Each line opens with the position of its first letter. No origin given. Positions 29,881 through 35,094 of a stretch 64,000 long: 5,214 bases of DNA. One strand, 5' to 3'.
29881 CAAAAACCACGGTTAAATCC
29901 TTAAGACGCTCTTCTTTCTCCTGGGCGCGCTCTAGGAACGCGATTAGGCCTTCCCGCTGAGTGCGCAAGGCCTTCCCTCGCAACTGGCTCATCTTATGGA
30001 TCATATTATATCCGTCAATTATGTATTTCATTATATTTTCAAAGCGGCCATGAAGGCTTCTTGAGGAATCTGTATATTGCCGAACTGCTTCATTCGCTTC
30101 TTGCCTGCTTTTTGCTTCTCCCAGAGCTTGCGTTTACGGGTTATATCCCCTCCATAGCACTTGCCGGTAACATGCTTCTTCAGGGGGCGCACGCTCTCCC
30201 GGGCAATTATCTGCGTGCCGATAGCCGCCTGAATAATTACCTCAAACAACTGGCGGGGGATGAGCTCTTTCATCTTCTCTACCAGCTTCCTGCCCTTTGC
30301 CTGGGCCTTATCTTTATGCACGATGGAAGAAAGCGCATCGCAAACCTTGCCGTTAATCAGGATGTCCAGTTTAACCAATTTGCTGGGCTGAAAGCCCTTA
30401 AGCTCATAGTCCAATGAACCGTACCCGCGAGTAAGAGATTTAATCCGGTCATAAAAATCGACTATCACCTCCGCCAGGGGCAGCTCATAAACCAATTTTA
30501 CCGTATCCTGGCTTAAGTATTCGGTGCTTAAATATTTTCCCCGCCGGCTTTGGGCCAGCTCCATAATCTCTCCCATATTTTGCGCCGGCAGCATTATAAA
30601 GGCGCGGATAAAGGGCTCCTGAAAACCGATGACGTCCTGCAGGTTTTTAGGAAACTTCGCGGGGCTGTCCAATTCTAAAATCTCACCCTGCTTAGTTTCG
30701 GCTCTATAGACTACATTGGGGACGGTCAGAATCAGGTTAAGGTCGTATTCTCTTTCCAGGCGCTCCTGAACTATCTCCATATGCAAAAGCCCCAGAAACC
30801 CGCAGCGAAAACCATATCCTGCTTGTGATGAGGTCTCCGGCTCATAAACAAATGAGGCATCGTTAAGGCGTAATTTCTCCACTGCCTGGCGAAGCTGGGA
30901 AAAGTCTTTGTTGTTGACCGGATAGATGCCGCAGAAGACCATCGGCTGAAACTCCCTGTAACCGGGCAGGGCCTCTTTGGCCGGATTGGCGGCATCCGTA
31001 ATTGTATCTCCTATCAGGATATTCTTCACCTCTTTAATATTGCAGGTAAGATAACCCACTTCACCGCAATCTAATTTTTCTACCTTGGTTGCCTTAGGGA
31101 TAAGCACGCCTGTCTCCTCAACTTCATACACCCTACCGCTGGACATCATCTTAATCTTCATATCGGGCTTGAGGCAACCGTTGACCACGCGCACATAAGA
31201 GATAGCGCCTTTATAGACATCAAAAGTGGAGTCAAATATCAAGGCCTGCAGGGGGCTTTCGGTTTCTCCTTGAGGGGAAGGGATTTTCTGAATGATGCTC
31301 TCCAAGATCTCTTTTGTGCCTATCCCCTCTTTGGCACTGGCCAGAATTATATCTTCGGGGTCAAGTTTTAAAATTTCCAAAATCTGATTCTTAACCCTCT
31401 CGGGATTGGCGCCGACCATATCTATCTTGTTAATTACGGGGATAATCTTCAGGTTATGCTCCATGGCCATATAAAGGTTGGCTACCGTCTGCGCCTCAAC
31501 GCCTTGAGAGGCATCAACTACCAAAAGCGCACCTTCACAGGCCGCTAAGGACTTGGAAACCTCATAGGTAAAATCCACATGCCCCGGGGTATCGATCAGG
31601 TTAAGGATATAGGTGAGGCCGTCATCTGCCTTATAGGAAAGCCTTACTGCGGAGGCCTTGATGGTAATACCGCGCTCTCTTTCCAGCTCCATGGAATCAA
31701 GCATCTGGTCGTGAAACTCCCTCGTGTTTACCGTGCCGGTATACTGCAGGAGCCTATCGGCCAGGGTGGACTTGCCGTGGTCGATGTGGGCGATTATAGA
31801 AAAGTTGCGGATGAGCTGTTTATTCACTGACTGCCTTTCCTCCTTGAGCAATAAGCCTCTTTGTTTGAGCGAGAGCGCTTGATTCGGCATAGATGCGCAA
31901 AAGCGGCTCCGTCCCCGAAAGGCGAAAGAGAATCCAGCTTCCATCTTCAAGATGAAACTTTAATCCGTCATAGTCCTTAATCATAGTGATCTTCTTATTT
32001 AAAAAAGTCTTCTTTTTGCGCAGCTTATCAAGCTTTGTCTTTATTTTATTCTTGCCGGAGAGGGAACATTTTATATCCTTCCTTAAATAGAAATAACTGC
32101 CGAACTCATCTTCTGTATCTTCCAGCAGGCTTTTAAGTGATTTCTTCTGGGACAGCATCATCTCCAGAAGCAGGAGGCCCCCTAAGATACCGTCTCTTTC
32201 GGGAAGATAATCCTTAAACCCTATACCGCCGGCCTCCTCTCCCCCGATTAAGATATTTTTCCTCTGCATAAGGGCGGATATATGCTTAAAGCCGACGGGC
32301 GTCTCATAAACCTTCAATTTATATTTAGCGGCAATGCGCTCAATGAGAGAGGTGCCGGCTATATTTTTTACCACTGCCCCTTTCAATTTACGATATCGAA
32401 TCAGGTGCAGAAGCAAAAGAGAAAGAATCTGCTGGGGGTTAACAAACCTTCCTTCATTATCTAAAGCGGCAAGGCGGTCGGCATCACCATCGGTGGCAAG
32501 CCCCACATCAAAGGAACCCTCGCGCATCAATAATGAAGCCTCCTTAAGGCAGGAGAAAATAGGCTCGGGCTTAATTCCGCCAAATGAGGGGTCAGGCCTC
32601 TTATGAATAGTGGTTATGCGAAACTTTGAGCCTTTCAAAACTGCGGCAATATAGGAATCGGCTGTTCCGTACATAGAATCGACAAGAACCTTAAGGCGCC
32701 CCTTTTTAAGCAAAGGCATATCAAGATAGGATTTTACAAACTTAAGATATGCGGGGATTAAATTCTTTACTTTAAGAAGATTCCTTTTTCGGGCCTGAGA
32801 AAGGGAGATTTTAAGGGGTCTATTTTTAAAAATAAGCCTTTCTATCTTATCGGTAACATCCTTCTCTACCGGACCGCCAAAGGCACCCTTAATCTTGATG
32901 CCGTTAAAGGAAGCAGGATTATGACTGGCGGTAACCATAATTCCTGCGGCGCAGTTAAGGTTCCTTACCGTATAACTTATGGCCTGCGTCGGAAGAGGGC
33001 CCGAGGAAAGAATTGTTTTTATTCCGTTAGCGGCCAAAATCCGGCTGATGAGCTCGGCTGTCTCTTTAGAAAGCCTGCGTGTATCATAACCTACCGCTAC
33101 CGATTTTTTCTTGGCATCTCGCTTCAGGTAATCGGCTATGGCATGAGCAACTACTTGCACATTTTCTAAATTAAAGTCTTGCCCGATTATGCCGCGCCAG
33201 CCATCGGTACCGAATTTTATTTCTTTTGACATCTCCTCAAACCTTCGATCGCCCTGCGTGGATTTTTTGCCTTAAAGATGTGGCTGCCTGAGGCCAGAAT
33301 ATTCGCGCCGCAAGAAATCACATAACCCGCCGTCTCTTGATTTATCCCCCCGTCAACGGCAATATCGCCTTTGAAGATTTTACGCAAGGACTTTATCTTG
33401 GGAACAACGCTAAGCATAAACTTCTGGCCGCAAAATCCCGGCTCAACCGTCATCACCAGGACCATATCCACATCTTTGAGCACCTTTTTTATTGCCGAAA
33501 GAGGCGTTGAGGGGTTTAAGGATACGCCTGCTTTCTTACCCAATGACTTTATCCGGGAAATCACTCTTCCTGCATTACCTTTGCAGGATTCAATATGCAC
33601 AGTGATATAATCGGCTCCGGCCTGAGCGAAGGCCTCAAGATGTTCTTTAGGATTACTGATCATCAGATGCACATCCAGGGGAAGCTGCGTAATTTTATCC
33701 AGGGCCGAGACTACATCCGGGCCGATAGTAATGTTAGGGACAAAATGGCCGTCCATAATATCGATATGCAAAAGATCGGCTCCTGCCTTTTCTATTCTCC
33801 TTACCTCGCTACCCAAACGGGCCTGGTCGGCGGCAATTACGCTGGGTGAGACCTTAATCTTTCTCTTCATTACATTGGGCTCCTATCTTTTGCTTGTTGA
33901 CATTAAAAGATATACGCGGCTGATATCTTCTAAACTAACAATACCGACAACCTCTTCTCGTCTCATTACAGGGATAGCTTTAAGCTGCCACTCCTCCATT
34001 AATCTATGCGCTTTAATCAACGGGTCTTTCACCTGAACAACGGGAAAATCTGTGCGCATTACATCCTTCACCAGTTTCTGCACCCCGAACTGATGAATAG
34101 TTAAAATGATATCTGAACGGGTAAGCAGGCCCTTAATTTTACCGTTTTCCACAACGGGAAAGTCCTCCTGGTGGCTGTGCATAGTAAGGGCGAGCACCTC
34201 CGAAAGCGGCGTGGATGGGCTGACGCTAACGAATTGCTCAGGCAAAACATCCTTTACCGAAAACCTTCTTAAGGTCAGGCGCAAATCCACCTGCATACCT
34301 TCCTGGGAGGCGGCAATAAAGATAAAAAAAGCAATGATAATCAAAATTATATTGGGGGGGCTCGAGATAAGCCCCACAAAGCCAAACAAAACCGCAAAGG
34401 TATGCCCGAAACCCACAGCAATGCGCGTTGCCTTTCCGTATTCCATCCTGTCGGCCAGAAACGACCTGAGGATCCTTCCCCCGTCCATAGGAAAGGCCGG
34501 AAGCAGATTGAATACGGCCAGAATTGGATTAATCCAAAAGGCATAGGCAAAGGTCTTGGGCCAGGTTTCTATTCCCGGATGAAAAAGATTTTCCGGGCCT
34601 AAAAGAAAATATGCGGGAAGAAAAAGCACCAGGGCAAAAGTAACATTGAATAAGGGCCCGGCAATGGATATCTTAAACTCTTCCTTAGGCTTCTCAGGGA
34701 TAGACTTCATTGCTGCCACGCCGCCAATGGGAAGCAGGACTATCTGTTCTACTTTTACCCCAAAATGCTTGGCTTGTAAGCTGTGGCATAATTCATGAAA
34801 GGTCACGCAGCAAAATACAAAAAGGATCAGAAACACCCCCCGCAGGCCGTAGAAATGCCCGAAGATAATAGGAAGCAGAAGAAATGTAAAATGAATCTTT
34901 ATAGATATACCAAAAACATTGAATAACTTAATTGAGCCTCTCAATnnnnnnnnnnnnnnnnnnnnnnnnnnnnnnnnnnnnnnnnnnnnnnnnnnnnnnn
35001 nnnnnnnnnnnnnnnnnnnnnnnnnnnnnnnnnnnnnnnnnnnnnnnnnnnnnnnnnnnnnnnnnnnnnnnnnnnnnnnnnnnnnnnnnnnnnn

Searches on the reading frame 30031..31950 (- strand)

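Call 11: search_protein_families(library=pfam, proteins=[window:30031-31950:-], max_evalue=0.0001)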
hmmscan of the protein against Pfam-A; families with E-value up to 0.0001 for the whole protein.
window:30031-31950:- (639 aa): 6 families
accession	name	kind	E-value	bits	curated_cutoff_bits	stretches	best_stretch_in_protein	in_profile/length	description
PF00009.33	GTP_EFTU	-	2.5e-56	190.7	26.5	1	47-225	3-188/188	Elongation factor Tu GTP binding domain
PF06421.17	LepA_C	-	5.8e-47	158.7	29.7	1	532-638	1-107/107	GTP-binding protein LepA C-terminus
PF00679.30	EFG_C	-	8.6e-21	74.2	27.9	1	444-529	3-87/89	Elongation factor G C-terminus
PF03144.31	GTP_EFTU_D2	-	9.9e-11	42.4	30.3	1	248-318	1-73/73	Elongation factor Tu domain 2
PF14492.12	EFG_III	-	3e-06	27.6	27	1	335-408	3-73/75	Elongation Factor G, domain III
PF16658.11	RF3_C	-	1.3e-05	25.4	40.1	1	333-410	6-80/132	Class II release factor RF3, C-terminal domain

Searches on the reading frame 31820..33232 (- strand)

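Call 11: search_protein_families(library=pfam, proteins=[window:31820-33232:-], max_evalue=0.0001)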
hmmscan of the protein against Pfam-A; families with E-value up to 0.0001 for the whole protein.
window:31820-33232:- (470 aa): 4 families
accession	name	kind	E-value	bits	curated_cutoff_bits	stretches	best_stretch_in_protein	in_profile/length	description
PF02878.22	PGM_PMM_I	-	3.6e-44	150.2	22.5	1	5-138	2-135/138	Phosphoglucomutase/phosphomannomutase, alpha/beta/alpha domain I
PF02880.22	PGM_PMM_III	-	1e-26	93.7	20.7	1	265-373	1-111/115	Phosphoglucomutase/phosphomannomutase, alpha/beta/alpha domain III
PF02879.22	PGM_PMM_II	-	2.9e-21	76.4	29.3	1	161-261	2-103/103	Phosphoglucomutase/phosphomannomutase, alpha/beta/alpha domain II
PF00408.26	PGM_PMM_IV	-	8.4e-09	35.8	23.1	1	401-461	15-62/68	Phosphoglucomutase/phosphomannomutase, C-terminal domain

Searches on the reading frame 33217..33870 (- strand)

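Call 11: search_protein_families(library=pfam, proteins=[window:33217-33870:-], max_evalue=0.0001)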
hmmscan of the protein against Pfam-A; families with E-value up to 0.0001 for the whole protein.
window:33217-33870:- (217 aa): 1 family
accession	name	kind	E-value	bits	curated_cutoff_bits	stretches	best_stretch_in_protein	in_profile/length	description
PF00834.25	Ribul_P_3_epim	-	1.7e-73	246.7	21.1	1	6-199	1-198/198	Ribulose-phosphate 3 epimerase family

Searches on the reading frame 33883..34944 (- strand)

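Call 11: search_protein_families(library=pfam, proteins=[window:33883-34944:-], max_evalue=0.0001)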
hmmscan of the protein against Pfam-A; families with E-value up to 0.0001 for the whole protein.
window:33883-34944:- (353 aa): 2 families
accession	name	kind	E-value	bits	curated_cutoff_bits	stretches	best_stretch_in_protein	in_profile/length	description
PF02163.28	Peptidase_M50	-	6.8e-27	94.7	27.2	2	39-116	2-105/221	Peptidase family M50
PF00571.33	CBS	-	1.2e-22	80.4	24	2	292-345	1-55/57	CBS domain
